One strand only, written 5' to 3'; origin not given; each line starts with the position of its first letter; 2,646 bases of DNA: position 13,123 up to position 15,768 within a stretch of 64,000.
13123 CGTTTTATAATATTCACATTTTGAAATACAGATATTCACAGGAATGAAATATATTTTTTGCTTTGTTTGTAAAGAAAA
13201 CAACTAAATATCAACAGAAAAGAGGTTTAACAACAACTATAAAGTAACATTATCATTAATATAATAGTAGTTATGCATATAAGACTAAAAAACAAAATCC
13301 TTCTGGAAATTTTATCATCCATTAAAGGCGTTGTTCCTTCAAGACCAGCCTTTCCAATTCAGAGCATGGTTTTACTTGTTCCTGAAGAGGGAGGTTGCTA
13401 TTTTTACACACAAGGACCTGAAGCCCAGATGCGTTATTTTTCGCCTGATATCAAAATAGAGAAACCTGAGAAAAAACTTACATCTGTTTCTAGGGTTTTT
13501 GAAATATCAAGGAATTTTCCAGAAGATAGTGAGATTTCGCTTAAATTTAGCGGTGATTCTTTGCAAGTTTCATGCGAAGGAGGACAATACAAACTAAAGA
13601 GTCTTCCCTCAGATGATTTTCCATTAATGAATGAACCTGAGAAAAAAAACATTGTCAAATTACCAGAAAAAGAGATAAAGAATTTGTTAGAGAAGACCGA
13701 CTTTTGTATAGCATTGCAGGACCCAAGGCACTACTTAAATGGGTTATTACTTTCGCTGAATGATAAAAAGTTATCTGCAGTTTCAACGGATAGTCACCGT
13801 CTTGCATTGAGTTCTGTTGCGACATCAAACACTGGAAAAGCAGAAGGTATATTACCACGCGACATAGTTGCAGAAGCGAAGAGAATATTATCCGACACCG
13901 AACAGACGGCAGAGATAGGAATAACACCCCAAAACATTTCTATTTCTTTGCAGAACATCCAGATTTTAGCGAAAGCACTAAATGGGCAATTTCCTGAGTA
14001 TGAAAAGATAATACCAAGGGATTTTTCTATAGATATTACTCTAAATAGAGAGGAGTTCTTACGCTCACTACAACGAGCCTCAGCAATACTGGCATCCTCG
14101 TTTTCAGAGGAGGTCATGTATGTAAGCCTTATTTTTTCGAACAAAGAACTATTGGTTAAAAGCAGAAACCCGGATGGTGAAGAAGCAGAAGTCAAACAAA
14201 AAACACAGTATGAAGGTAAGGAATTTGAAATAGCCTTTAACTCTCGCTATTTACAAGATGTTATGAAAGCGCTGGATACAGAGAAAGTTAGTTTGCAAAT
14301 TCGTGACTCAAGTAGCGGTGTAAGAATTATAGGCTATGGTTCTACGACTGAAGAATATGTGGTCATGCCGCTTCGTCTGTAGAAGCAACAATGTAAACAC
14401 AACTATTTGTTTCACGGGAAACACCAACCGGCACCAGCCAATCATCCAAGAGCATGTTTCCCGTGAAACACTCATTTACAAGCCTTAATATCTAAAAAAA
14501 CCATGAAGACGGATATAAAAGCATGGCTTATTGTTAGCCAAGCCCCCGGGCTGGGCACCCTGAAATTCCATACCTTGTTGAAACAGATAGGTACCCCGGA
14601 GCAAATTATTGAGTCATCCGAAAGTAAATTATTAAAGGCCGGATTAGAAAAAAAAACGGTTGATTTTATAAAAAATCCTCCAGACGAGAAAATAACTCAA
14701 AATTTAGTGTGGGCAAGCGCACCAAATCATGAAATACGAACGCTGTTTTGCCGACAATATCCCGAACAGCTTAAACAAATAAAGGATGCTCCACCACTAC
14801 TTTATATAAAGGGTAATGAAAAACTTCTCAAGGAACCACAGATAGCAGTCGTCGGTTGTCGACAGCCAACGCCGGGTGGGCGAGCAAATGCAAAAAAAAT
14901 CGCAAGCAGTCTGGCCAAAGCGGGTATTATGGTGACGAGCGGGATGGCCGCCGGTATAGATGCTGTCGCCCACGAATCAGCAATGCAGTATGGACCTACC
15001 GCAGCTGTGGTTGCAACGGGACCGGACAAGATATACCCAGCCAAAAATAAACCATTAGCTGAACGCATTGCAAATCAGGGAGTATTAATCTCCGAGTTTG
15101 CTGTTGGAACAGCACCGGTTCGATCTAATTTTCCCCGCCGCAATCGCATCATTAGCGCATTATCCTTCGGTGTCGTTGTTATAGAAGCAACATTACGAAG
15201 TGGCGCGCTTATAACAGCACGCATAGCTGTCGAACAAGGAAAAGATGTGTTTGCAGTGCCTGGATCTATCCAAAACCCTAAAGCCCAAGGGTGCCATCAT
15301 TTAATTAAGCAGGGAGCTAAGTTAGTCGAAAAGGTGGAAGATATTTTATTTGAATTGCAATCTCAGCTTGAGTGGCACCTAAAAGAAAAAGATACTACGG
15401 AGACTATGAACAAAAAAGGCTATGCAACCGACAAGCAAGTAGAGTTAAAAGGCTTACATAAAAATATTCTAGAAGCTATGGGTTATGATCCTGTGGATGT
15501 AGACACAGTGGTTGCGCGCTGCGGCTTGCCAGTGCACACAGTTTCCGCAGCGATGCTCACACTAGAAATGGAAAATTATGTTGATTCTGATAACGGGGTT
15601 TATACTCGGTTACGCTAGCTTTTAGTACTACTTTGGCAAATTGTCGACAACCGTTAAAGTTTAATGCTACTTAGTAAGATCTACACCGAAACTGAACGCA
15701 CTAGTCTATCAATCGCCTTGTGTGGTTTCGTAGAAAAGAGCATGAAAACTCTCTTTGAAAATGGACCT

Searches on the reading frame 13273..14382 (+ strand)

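Call 5: search_protein_families(library=pfam, proteins=[window:13273-14382:+], max_evalue=0.1)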
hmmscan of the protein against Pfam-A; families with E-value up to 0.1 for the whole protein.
window:13273-14382:+ (369 aa): 4 families
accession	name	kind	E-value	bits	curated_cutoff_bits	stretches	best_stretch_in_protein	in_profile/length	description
PF02767.21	DNA_pol3_beta_2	-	1.4e-25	90.2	27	1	130-242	2-116/116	DNA polymerase III beta subunit, central domain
PF00712.24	DNA_pol3_beta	-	3.3e-22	79.3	24.4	2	1-119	1-119/120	DNA polymerase III beta subunit, N-terminal domain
PF02768.20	DNA_pol3_beta_3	-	2e-21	76.4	27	1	245-368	2-121/121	DNA polymerase III beta subunit, C-terminal domain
PF13021.12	DUF3885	-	0.035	14.7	23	1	254-314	33-95/189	Domain of unknown function (DUF3885)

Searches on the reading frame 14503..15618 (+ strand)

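Call 5: search_protein_families(library=pfam, proteins=[window:14503-15618:+], max_evalue=0.1)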
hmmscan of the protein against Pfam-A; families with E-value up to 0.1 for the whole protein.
window:14503-15618:+ (371 aa): 4 families
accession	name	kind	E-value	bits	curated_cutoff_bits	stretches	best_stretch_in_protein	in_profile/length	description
PF02481.21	DNA_processg_A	-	6.3e-76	254.7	29.6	1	75-276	6-211/212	DNA recombination-mediator protein A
PF17782.7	DprA_WH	-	1.5e-14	54.2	22.9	1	311-362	6-57/61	DprA winged helix domain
PF18306.6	LDcluster4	-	0.0012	19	26.3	1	113-255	3-125/151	SLOG cluster4 family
PF14520.12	HHH_5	-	0.058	14.3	27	0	14-54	7-49/57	Helix-hairpin-helix domain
